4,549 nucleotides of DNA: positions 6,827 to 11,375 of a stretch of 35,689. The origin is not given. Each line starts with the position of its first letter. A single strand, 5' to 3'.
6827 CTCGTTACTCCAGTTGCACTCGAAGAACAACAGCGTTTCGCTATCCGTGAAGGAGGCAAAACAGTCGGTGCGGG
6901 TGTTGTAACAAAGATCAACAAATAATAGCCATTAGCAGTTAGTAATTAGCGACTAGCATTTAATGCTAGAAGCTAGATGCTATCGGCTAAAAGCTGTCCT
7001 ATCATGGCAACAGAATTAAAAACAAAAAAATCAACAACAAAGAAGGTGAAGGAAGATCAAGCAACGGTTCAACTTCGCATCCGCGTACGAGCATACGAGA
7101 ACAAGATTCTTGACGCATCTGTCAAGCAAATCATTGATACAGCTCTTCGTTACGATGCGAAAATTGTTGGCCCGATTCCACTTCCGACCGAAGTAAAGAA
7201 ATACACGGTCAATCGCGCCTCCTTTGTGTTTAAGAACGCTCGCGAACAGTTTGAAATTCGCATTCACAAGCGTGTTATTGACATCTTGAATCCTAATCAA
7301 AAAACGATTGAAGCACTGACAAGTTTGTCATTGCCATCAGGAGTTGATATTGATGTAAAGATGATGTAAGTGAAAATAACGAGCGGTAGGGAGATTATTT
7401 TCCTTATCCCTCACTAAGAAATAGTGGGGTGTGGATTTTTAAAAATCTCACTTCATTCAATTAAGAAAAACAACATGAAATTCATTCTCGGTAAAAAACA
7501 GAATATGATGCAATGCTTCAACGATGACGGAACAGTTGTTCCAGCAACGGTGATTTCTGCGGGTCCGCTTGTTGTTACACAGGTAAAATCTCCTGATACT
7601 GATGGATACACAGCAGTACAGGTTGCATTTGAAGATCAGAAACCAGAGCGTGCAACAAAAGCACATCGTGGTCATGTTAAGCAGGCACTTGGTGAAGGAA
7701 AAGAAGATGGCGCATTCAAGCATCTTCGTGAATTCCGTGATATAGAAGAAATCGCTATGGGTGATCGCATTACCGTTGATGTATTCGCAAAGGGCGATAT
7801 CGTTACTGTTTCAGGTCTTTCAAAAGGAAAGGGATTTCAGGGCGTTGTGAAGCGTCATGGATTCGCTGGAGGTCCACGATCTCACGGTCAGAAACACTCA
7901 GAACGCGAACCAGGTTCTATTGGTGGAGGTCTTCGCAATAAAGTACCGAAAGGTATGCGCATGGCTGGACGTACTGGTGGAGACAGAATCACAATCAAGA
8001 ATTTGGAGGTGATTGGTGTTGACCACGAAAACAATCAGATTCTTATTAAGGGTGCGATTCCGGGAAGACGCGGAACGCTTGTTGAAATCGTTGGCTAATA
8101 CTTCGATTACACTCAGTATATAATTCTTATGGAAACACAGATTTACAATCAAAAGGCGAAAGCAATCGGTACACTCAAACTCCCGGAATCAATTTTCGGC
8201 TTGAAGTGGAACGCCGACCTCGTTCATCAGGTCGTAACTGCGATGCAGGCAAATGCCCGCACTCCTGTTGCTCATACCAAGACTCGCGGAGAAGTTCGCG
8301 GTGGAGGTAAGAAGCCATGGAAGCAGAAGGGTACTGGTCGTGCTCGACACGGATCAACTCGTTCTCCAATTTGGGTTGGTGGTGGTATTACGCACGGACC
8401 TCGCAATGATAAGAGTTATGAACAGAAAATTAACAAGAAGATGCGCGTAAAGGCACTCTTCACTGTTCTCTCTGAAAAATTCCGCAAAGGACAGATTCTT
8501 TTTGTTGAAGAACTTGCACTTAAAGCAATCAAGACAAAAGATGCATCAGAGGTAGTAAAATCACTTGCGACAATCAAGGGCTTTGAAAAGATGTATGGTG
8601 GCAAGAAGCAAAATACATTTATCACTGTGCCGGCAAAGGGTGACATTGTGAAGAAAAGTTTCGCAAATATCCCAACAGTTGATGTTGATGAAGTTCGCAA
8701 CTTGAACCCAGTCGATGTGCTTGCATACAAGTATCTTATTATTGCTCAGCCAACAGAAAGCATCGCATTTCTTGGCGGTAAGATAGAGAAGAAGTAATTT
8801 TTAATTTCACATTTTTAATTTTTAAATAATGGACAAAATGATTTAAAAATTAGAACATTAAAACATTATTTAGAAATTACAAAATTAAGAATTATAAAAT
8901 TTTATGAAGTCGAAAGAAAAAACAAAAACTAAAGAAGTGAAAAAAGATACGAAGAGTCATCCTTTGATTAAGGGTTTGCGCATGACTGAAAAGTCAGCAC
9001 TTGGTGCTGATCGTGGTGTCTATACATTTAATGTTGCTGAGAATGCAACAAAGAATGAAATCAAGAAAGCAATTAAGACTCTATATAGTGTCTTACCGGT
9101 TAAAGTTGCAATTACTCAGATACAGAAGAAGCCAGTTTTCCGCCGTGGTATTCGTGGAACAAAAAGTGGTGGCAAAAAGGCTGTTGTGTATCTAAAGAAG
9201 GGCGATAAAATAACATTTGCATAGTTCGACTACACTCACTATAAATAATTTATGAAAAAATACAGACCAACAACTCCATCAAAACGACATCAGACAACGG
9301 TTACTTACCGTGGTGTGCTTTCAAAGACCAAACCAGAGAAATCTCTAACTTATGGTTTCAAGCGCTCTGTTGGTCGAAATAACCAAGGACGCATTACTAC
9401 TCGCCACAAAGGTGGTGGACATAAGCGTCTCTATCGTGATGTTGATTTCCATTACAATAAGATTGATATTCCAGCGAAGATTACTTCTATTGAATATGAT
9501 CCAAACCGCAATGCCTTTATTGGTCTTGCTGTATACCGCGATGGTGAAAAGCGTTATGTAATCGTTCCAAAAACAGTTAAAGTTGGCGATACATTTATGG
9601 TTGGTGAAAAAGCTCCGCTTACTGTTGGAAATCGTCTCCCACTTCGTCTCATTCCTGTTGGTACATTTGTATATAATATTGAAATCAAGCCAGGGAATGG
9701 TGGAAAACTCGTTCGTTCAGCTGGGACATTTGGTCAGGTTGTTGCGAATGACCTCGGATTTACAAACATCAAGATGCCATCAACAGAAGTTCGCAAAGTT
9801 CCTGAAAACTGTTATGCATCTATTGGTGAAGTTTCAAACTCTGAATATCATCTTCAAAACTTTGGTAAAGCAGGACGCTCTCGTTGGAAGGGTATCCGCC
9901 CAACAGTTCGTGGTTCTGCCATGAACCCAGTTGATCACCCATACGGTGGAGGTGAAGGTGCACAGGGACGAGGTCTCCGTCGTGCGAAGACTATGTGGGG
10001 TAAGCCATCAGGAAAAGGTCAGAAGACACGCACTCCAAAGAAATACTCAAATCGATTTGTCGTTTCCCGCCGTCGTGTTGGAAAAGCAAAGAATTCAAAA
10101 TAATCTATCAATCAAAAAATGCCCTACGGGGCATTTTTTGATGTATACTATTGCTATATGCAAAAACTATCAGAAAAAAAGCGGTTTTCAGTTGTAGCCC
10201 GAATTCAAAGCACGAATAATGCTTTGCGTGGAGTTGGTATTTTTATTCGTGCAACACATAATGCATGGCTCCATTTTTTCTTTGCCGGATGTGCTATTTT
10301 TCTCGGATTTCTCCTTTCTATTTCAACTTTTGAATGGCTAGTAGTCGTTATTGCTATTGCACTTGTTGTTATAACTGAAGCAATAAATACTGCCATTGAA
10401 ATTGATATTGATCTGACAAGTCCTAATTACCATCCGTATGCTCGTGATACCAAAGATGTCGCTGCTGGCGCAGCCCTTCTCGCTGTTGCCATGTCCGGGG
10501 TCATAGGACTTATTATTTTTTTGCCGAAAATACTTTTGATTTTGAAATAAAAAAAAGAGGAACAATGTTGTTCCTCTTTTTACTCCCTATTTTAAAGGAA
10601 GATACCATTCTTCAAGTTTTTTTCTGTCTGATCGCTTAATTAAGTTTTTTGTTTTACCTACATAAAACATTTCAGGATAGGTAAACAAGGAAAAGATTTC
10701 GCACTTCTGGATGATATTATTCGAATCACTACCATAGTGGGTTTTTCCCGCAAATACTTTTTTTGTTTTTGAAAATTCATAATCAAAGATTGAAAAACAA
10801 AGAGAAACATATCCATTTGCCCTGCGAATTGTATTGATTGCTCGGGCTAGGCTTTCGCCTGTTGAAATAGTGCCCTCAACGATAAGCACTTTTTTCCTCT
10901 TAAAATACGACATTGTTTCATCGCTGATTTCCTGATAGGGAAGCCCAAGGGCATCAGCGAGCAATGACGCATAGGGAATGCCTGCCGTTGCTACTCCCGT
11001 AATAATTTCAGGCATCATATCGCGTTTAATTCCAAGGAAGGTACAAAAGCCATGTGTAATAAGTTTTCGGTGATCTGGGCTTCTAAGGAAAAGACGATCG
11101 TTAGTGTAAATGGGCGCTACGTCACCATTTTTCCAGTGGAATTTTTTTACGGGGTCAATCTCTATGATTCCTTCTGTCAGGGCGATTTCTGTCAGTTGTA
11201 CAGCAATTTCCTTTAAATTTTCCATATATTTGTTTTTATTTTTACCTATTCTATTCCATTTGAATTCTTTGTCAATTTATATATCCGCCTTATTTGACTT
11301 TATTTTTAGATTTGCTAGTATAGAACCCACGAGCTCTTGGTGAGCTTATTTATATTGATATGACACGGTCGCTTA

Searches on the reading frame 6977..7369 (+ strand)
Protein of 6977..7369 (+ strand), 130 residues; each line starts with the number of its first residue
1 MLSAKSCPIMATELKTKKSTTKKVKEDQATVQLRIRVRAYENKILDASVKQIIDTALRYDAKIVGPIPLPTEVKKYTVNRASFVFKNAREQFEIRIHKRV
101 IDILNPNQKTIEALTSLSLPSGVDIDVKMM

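Call 66: search_protein_families(library=pfam, proteins=[window:6977-7369:+], max_evalue=1)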
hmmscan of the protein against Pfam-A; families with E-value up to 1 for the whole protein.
window:6977-7369:+ (130 aa): 1 family
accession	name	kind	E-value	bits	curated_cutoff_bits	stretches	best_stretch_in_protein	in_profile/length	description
PF00338.27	Ribosomal_S10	-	4.7e-30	104.2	21.2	1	34-128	1-98/98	Ribosomal protein S10p/S20e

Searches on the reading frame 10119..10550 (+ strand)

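Call 66: search_protein_families(library=pfam, proteins=[window:10119-10550:+], max_evalue=1)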
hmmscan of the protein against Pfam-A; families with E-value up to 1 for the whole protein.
window:10119-10550:+ (143 aa): 2 families
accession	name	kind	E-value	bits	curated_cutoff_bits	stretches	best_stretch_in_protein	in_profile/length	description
PF01219.24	DAGK_prokar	-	2e-28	98.6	22.3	1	34-134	2-102/102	Prokaryotic diacylglycerol kinase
PF08229.16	SHR3_chaperone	-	0.0099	15.3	25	1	24-131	57-148/188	ER membrane protein SH3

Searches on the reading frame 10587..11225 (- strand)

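Call 26: search_protein_families(library=pfam, proteins=[window:10587-11225:-], max_evalue=0.01)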
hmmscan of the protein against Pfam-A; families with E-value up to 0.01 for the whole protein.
window:10587-11225:- (212 aa): 1 family
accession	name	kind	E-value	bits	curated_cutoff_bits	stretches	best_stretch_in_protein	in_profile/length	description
PF00156.33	Pribosyltran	-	0.00021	21.1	26.3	0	105-138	82-115/158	Phosphoribosyl transferase domain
